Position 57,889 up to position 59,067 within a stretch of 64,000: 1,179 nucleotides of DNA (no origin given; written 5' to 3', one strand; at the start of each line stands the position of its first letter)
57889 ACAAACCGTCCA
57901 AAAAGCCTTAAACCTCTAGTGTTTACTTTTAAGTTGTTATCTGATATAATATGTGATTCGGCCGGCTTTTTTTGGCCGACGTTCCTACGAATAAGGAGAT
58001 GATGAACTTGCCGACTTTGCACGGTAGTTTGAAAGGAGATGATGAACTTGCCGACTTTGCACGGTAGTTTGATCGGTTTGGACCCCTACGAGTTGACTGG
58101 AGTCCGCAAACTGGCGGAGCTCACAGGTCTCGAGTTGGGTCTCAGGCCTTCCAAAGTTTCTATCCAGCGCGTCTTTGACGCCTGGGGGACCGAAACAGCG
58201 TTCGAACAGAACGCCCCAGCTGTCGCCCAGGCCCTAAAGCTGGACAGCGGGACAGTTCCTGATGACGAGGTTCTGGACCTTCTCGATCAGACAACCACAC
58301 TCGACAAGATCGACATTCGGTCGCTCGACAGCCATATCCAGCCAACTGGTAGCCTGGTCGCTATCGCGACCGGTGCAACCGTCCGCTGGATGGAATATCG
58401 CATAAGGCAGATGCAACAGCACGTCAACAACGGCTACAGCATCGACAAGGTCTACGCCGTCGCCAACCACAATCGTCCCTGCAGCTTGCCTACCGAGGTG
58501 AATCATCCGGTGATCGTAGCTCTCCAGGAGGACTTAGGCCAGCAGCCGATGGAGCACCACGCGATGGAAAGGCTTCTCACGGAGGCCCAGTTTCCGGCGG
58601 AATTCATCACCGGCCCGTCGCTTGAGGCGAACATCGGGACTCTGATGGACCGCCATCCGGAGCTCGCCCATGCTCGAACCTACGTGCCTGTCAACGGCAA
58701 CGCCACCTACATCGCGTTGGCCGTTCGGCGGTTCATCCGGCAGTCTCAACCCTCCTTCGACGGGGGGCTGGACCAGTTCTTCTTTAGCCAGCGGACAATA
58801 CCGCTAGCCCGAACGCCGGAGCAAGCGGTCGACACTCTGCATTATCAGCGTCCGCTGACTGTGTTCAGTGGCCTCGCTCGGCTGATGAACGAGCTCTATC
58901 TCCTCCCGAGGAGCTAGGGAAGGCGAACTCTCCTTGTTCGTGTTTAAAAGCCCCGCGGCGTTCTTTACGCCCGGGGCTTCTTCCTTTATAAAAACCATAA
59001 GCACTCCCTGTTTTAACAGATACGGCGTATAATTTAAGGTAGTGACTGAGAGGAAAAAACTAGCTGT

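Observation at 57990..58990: GC-rich islet C: a 292-aa unknown protein with G/C-ending codons inserted between the rpoD-kinase block and polA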

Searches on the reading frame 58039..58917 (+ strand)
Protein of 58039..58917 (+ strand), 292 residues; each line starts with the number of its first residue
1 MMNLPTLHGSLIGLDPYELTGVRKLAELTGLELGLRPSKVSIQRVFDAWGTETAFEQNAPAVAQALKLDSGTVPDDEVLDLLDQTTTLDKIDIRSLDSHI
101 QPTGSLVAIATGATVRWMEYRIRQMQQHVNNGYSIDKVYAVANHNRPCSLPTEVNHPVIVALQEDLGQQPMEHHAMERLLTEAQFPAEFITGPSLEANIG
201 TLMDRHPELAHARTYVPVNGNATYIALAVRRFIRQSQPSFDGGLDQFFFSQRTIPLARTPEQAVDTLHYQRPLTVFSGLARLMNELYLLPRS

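Call 7: search_protein_families(library=pfam, proteins=[window:58039-58917:+], max_evalue=0.01)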
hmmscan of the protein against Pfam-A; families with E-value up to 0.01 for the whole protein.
window:58039-58917:+ (292 aa): 0 families

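Call 8: search_protein_families(library=ncbifam, proteins=[window:58039-58917:+], max_evalue=1)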
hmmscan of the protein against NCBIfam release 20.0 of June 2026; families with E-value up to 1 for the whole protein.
window:58039-58917:+ (292 aa): 0 families

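Call 9: search_protein_families(library=phrogs, proteins=[window:58039-58917:+], max_evalue=1)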
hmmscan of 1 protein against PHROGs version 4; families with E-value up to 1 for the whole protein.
window:58039-58917:+ (292 aa): 1 family
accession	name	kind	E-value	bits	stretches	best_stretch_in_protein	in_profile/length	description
phrog_37047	-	unknown function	0.44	11.5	0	235-259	37-61/62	-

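Call 10: search_protein_families(library=padloc, proteins=[window:58039-58917:+], max_evalue=1)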
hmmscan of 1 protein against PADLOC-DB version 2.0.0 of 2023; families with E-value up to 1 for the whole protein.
window:58039-58917:+ (292 aa): 0 families
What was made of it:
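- On Any curated protein family (Pfam, NCBIfam, PHROGs, PADLOC, PDB sequences): No hit for the window protein (calls 7-10).
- Tried and rejected: Pfam, NCBIfam, PHROGs and PADLOC found nothing for the window protein (calls 7-10).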

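Call 11: find_homologous_proteins(query=window:58039-58917:+, max_evalue=0.001)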
Query window:58039-58917:+ (292 aa): 6 proteins with E <= 0.001 among 2536 candidates.
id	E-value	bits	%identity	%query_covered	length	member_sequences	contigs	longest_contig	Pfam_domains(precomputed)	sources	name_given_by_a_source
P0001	1.7e-189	646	100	99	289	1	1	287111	-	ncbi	-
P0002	9.5e-117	408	64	99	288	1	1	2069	-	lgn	-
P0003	6.8e-105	369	61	98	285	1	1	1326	-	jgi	jgi:hypothetical protein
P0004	8.5e-103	362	58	96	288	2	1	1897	-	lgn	-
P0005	2.8e-51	193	40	94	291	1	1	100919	-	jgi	jgi:hypothetical protein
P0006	4.0e-51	192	40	94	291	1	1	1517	-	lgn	-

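Call 12: find_encoding_contigs(protein=P0001, flank=10000, max_places=4)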
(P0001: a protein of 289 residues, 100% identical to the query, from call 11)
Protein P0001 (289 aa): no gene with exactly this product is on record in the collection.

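Call 13: find_encoding_contigs(protein=P0005, flank=10000, max_places=4)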
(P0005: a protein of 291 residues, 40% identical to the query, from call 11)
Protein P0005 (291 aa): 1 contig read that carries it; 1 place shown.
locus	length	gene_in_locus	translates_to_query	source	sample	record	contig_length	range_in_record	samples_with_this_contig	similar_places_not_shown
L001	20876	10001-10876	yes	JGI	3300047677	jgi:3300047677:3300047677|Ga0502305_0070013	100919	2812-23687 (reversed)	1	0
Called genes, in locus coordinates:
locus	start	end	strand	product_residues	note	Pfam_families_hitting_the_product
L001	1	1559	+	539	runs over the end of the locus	PF03485:Arg_tRNA_synt_N, PF00750:tRNA-synt_1d, PF05746:DALR_1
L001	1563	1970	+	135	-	PF01641:SelR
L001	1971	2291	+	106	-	PF04237:YjbR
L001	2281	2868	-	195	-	-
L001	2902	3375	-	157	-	PF00293:NUDIX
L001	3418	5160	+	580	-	PF01807:Zn_ribbon_DnaG, PF08275:DNAG_N, PF01751:Toprim, PF13662:Toprim_4, PF13155:Toprim_2, PF10410:DnaB_bind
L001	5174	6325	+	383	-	PF03979:Sigma70_r1_1 (weak), PF00140:Sigma70_r1_2, PF04542:Sigma70_r2, PF04539:Sigma70_r3, PF04545:Sigma70_r4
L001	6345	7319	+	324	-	PF04542:Sigma70_r2, PF04539:Sigma70_r3, PF04545:Sigma70_r4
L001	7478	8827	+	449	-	PF00140:Sigma70_r1_2 (weak), PF04542:Sigma70_r2, PF00196:GerE (faint), PF04545:Sigma70_r4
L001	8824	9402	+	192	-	PF13207:AAA_17, PF13238:AAA_18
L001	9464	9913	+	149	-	-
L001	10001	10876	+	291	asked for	-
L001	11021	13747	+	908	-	PF02739:5_3_exonuc_N, PF01367:5_3_exonuc, PF00476:DNA_pol_A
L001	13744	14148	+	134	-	PF00383:dCMP_cyt_deam_1, PF14437:MafB19-deam, PF14439:Bd3614-deam (weak)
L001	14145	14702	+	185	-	PF00293:NUDIX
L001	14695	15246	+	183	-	-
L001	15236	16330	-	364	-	PF00391:PEP-utilizers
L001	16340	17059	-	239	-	PF01326:PPDK_N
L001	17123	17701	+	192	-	-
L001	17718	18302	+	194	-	PF00702:Hydrolase, PF13419:HAD_2, PF13242:Hydrolase_like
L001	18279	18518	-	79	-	-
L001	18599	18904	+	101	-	-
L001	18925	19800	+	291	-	PF01149:Fapy_DNA_glyco, PF06831:H2TH, PF06827:zf-FPG_IleRS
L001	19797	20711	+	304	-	PF06144:DNA_pol3_delta, PF21694:DNA_pol3_delta_C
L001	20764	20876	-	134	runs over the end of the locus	-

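Call 17: find_related_loci(query=A1, collection=genome_contigs, flank=10000)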
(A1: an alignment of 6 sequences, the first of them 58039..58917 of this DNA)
Query A1 (292 aa) in genome_contigs; peptide patterns used: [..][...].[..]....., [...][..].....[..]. (x = any residue, [..] = any of these).
35 stretches matched a pattern; 1 encode a relative of the query (tblastn E <= 1e-3); 1 distinct loci.
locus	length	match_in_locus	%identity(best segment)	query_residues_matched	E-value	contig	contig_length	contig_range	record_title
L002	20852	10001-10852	45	10-289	3e-70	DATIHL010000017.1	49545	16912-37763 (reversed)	MAG TPA_asm: Candidatus Saccharimonadales bacterium isolate SMAG_U15637 k141_537764, whole genome shotgun sequence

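Call 29: search_protein_representatives(alignment_id=A1)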
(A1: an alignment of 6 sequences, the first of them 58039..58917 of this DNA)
Query: 6 sequences, 289 profile positions. Proteins with E-value up to 0.001 (for the whole library): 164; up to 1e-10: 77; up to 1e-30: 33. The best 150 are listed.
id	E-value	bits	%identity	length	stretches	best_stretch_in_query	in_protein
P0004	4.3e-148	508.4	-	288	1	1-288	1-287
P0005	6.2e-137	471.8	-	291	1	2-288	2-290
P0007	1.9e-93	329.0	-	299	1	6-286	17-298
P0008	4.4e-85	301.6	-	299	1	6-287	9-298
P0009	6.1e-82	291.3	-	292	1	16-287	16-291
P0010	1.3e-75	270.5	-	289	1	6-287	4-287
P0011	2.5e-68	246.6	-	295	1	3-287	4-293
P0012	1.2e-65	237.9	-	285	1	6-287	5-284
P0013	7.8e-65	235.2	-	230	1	59-286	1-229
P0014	5.4e-64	232.4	-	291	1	13-288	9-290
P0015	1.1e-63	231.4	-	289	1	6-288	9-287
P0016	3.1e-62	226.6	-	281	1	40-286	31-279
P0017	3.1e-60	220.0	-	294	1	2-287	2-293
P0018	4.8e-53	196.5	-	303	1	7-287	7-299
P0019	6.6e-53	196.0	-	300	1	1-288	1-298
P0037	4.0e-31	124.5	-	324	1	22-287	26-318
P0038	4.4e-30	121.1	-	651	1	10-285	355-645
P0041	3.1e-26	108.5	-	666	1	10-286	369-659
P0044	1.6e-23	99.6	-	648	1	9-283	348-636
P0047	1.3e-19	86.8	-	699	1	10-286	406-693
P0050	2.7e-16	75.8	-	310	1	19-276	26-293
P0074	1.2e-11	60.6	-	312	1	30-285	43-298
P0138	7.4e-06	41.6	-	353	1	137-273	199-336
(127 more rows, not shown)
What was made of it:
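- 58039..58917 (+): Coding sequence of protein X: 292 aa from ATG 58039, or more likely 289 aa from TTG 58048. It has an N-terminal helical domain and a C-terminal Rossmann-like alpha/beta domain. The profile search found 164 family representatives (call 29).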

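Call 30: search_protein_families(library=pfam, proteins=[P0038, P0041, P0044, P0047, P0007, P0018, P0037, P0050, P0074, P0138], max_evalue=0.01)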
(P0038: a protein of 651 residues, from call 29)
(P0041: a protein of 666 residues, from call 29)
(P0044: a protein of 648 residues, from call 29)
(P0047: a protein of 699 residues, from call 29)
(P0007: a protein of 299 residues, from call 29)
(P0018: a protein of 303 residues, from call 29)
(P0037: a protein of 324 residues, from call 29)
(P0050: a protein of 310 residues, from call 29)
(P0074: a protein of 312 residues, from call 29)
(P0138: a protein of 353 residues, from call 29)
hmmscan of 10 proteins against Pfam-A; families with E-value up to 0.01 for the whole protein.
P0038 (651 aa): 0 families

P0041 (666 aa): 0 families

P0044 (648 aa): 0 families

P0047 (699 aa): 0 families

P0007 (299 aa): 0 families

P0018 (303 aa): 0 families

P0037 (324 aa): 0 families

P0050 (310 aa): 0 families

P0074 (312 aa): 0 families

P0138 (353 aa): 0 families

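Call 31: predict_structure(alignment_id=A1)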
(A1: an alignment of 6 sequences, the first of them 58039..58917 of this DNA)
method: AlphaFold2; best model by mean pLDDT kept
length: 292 residues; sequences in the alignment: 6
mean_pLDDT: 81.7   pTM: 0.83
mean pLDDT of the five models: 81.7, 77.7, 75.6, 73.4, 68.4
residues with pLDDT >= 90: 92; 70-90: 151; 50-70: 37; < 50: 12
segments of 3 or more residues with pLDDT < 50: 1-8
pLDDT, mean of each block of 10 residues (from residue 1): 37 56 83 80 87 86 80 75 64 62 85 91 91 92 93 89 95 96 95 93 93 86 83 88 75 81 80 83 78 50
secondary structure, 60 per line:
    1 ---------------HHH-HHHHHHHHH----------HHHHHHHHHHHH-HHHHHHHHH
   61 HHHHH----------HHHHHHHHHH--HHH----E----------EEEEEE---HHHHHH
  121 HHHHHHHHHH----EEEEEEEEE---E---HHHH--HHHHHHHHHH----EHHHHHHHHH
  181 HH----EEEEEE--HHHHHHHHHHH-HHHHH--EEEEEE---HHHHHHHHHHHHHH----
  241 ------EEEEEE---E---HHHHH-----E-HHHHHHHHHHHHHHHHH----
elements in order: H20-28 H39-50 H52-65 H76-85 E106-111 H115-130 E135-143 H151-154 H157-166 H172-182 E187-192 H195-205 H207-211 E214-219 H223-236 E247-252 H260-264 H272-288

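Call 35: fold_search(model_id=the predicted structure, library=pdb)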
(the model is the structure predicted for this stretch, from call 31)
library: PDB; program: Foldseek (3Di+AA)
matches with E <= 10: 1414; with E <= 0.001: 1
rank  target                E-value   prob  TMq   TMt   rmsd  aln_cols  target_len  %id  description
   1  4dql_A                5.5e-04  1.00  0.26  0.22   7.2       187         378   12  Crystal structure of the FAD binding domain of cytochrome P450 BM3 in complex with NADP+ (released 2012-03-07)
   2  5l3v_B                3.1e-03  0.87  0.29  0.29  13.4       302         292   10  Structure of the crenarchaeal SRP54 GTPase bound to GDP (released 2016-06-08)
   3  5l3s_G                4.4e-03  0.82  0.25  0.26  13.0       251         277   13  Structure of the GTPase heterodimer of crenarchaeal SRP54 and FtsY (released 2016-06-08)
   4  5fsh_B                4.6e-03  0.98  0.30  0.21  12.1       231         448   13  Crystal structure of Thermus thermophilus Csm6 (released 2016-01-27)
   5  4dql_B                5.8e-03  0.99  0.29  0.23   6.5       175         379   11  Crystal structure of the FAD binding domain of cytochrome P450 BM3 in complex with NADP+ (released 2012-03-07)
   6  5l3s_A                5.8e-03  0.75  0.25  0.26  13.0       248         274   12  Structure of the GTPase heterodimer of crenarchaeal SRP54 and FtsY (released 2016-06-08)
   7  8rix                  1.0e-02  0.63  0.24  0.24  14.5       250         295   10  Crystal structure of chloroplast FtsY from Arabidopsis thaliana in complex with the alarmone ppGpp (released 2025-01-01)
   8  4dqk_A                1.1e-02  0.92  0.25  0.21   7.3       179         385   12  Crystal structure of the FAD binding domain of cytochrome P450 BM3 (released 2012-03-07)
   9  6y32_D                1.2e-02  0.60  0.27  0.26  14.8       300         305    9  Structure of the GTPase heterodimer of human SRP54 and SRalpha (released 2020-09-23)
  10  5l3r_A                1.2e-02  0.51  0.26  0.27  13.2       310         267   12  Structure of the GTPase heterodimer of chloroplast SRP54 and FtsY from Arabidopsis thaliana (released 2016-06-08)
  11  5fsh_A                1.3e-02  0.93  0.27  0.18  10.9       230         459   13  Crystal structure of Thermus thermophilus Csm6 (released 2016-01-27)
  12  5gaf_i                1.3e-02  0.60  0.27  0.22  12.8       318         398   12  RNC in complex with SRP (released 2016-02-03)
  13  5l3s_E                1.4e-02  0.57  0.25  0.25  12.9       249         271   12  Structure of the GTPase heterodimer of crenarchaeal SRP54 and FtsY (released 2016-06-08)
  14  1jmv_C                1.5e-02  0.98  0.27  0.50   7.3       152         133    8  Structure of Haemophylus influenzae Universal Stress Protein At 1.85A Resolution (released 2001-12-12)
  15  8jh1_B                1.5e-02  0.93  0.27  0.19  10.1       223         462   15  Crystal Structure of the Csm6 Y161A mutant from Thermus thermophilus HB8 in complex with cyclic-tetraadenylate (cA4) (released 2023-12-13)
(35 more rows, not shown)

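Call 39: find_homologous_proteins(query=A2, max_evalue=0.00001)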
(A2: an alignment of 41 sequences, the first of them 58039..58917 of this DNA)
Query A2 (41 sequences) (292 aa, profile of the alignment): 28 proteins with E <= 0.00001 among 8000 candidates.
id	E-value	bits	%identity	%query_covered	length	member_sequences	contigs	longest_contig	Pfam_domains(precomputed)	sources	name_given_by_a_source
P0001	8.3e-112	391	100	99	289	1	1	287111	-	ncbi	-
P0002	2.5e-110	386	64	99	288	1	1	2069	-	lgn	-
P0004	1.8e-109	384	58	96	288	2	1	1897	-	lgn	-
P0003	1.9e-108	380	61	98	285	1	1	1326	-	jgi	jgi:hypothetical protein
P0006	1.3e-103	364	40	94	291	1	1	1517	-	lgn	-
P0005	3.0e-99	350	40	94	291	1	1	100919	-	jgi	jgi:hypothetical protein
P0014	6.1e-96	339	39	96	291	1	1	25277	-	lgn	-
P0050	6.5e-63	231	22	87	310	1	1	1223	-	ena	-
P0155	3.0e-46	176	25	86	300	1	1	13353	-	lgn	-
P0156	2.2e-45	173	24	89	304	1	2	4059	-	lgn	-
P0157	2.2e-45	173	25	89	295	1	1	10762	-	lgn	-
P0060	2.2e-45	173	23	61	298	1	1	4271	-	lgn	-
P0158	3.1e-45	173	23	89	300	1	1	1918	-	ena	-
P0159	2.9e-42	163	23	86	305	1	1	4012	-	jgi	jgi:hypothetical protein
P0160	4.5e-42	162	25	88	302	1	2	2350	-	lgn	-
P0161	7.4e-42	162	25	91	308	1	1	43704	-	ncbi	-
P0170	1.2e-31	128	29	69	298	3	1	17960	-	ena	-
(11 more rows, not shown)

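Call 40: search_solved_structures(query=A2, max_evalue=10, show_alignments=2)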
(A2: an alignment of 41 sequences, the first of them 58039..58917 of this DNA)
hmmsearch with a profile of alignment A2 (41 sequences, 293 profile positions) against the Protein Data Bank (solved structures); distinct sequences matched with E-value up to 10: 6.
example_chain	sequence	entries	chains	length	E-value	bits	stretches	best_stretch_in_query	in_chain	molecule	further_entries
1rp3_A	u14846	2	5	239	0.11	14.8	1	141-209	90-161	RNA polymerase sigma factor SIGMA-28 (FliA) | RNA polymerase sigma factor FliA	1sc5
5y9h_A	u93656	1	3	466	0.2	14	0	64-99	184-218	SafD,Putative outer membrane protein,Putative outer membrane protein,Putative outer membra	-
6vfh_A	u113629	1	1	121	0.53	12.6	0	10-69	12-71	T33_dn10A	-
7obi_A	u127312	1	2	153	0.54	12.6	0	31-70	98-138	CTPR-rv4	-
4osq_A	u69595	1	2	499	0.69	12.2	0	110-169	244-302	Hax3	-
2jt0_A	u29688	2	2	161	1.3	11.3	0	35-82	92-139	Troponin C, slow skeletal and cardiac muscles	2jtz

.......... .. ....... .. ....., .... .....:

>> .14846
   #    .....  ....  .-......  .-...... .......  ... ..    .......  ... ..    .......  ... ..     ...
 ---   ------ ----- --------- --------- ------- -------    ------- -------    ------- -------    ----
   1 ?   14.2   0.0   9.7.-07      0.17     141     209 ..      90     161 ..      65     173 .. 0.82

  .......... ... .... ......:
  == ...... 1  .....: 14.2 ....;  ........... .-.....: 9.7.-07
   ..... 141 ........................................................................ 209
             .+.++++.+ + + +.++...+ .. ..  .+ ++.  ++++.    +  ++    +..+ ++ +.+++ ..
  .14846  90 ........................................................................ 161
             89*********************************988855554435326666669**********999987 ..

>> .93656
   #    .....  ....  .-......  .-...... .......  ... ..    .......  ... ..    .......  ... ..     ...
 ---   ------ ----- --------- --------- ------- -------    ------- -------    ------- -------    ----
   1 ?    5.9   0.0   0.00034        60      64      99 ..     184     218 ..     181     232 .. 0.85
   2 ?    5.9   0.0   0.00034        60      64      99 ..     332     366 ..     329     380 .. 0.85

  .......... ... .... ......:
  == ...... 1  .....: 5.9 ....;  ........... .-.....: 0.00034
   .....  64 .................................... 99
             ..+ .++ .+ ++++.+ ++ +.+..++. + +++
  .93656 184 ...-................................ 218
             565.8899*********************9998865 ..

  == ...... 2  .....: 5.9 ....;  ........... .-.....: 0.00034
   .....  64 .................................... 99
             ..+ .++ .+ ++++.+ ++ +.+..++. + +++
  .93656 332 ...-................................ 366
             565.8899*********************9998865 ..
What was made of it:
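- On Any curated protein family (Pfam, NCBIfam, PHROGs, PADLOC, PDB sequences): No PDB sequence relative (call 40).
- Tried and rejected: A PDB sequence-profile search found nothing (call 40).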

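Call 41: find_encoding_contigs(protein=P0014, flank=10000, max_places=2)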
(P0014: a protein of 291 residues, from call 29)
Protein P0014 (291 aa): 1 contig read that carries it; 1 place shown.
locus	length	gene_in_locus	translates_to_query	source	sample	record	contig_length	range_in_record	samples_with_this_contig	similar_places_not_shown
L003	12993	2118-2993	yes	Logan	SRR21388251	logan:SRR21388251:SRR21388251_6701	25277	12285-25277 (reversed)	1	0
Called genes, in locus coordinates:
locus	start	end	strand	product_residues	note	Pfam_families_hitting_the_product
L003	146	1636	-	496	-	PF09913:DUF2142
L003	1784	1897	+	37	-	-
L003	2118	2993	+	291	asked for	-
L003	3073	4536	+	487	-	PF09913:DUF2142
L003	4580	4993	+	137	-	-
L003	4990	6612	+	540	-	-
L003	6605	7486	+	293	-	PF01073:3Beta_HSD, PF01370:Epimerase, PF02719:Polysacc_synt_2, PF04321:RmlD_sub_bind, PF05368:NmrA, PF16363:GDP_Man_Dehyd (weak), PF13460:NAD_binding_10, PF07993:NAD_binding_4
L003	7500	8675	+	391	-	PF00535:Glycos_transf_2, PF04138:GtrA_DPMS_TM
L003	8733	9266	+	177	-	PF01965:DJ-1_PfpI, PF18011:Catalase_C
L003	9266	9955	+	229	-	PF02463:SMC_N (faint), PF00005:ABC_tran, PF13304:AAA_21 (faint)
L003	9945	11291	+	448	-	PF12704:MacB_PCD, PF02687:FtsX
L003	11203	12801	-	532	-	PF00535:Glycos_transf_2, PF13506:Glyco_transf_21, PF13641:Glyco_tranf_2_3, PF13632:Glyco_trans_2_3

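Call 42: find_encoding_contigs(protein=P0161, flank=10000, max_places=2)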
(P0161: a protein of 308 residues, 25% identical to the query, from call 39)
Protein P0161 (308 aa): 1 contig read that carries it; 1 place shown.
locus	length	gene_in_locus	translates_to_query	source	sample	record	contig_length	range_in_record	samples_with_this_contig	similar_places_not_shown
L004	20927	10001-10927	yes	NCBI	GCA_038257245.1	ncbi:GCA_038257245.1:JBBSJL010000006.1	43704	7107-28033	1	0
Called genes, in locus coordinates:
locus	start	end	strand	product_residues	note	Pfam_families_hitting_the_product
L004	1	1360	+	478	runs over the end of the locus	PF09587:PGA_cap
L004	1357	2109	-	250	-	PF02557:VanY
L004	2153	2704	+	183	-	PF00929:RNase_T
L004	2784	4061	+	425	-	-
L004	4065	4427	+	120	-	PF04237:YjbR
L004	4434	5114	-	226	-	-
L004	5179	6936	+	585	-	PF01807:Zn_ribbon_DnaG, PF08275:DNAG_N, PF01751:Toprim, PF13155:Toprim_2, PF13662:Toprim_4, PF10410:DnaB_bind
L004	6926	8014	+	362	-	PF00140:Sigma70_r1_2, PF04542:Sigma70_r2, PF04539:Sigma70_r3, PF04545:Sigma70_r4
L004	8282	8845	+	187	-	PF00406:ADK (weak), PF13238:AAA_18, PF13207:AAA_17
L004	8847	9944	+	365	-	PF00348:polyprenyl_synt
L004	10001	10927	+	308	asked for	-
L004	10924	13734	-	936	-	PF00690:Cation_ATPase_N, PF00122:E1-E2_ATPase, PF13246:Cation_ATPase, PF00702:Hydrolase, PF00689:Cation_ATPase_C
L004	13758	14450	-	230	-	-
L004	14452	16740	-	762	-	PF01935:DUF87 (weak), PF10412:TrwB_AAD_bind (faint)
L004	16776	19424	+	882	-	PF02739:5_3_exonuc_N, PF01367:5_3_exonuc, PF22619:DNA_polI_exo1 (weak), PF00476:DNA_pol_A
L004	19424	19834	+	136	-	PF00383:dCMP_cyt_deam_1, PF14437:MafB19-deam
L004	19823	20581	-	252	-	PF00809:Pterin_bind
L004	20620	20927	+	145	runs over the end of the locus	PF00293:NUDIX (weak)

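Call 43: find_encoding_contigs(protein=P0170, flank=10000, max_places=2)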
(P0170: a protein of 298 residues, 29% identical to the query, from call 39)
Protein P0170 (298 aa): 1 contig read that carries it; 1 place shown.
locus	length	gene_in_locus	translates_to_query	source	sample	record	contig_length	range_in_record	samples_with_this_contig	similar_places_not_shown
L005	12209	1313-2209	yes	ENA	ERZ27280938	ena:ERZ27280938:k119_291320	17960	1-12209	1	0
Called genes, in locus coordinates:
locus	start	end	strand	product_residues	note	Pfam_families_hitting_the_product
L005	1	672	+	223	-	?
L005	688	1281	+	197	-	PF13207:AAA_17, PF13238:AAA_18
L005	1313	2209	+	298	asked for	-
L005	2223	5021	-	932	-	PF00690:Cation_ATPase_N, PF00122:E1-E2_ATPase, PF00702:Hydrolase, PF13246:Cation_ATPase, PF00689:Cation_ATPase_C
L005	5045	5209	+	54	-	-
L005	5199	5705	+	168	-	PF01812:5-FTHF_cyc-lig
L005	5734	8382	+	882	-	PF02739:5_3_exonuc_N, PF01367:5_3_exonuc, PF00476:DNA_pol_A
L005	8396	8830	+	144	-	PF00293:NUDIX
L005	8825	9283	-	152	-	-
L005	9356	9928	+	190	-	-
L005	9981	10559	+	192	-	PF00702:Hydrolase, PF13419:HAD_2 (weak), PF13242:Hydrolase_like (faint)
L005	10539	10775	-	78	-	-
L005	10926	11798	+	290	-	PF01149:Fapy_DNA_glyco, PF06831:H2TH, PF06827:zf-FPG_IleRS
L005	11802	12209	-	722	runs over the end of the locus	PF00982:Glyco_transf_20, PF02358:Trehalose_PPase, PF08282:Hydrolase_3 (weak)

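Call 48: find_related_loci(query=A3, collection=metagenome_contigs, flank=10000)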
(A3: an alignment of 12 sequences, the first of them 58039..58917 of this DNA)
Query A3 (292 aa) in metagenome_contigs; peptide patterns used: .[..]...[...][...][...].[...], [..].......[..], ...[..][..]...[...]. (x = any residue, [..] = any of these).
342 stretches matched a pattern; 5 encode a relative of the query (tblastn E <= 1e-3); 5 distinct loci.
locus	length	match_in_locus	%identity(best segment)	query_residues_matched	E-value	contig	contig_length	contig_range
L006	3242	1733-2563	43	19-291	6e-68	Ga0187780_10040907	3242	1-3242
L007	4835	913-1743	43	19-291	1e-67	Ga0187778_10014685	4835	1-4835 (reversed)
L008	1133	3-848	41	11-289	3e-68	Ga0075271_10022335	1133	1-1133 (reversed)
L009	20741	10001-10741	40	45-289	5e-50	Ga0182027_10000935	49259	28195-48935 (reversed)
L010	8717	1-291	57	195-291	1e-30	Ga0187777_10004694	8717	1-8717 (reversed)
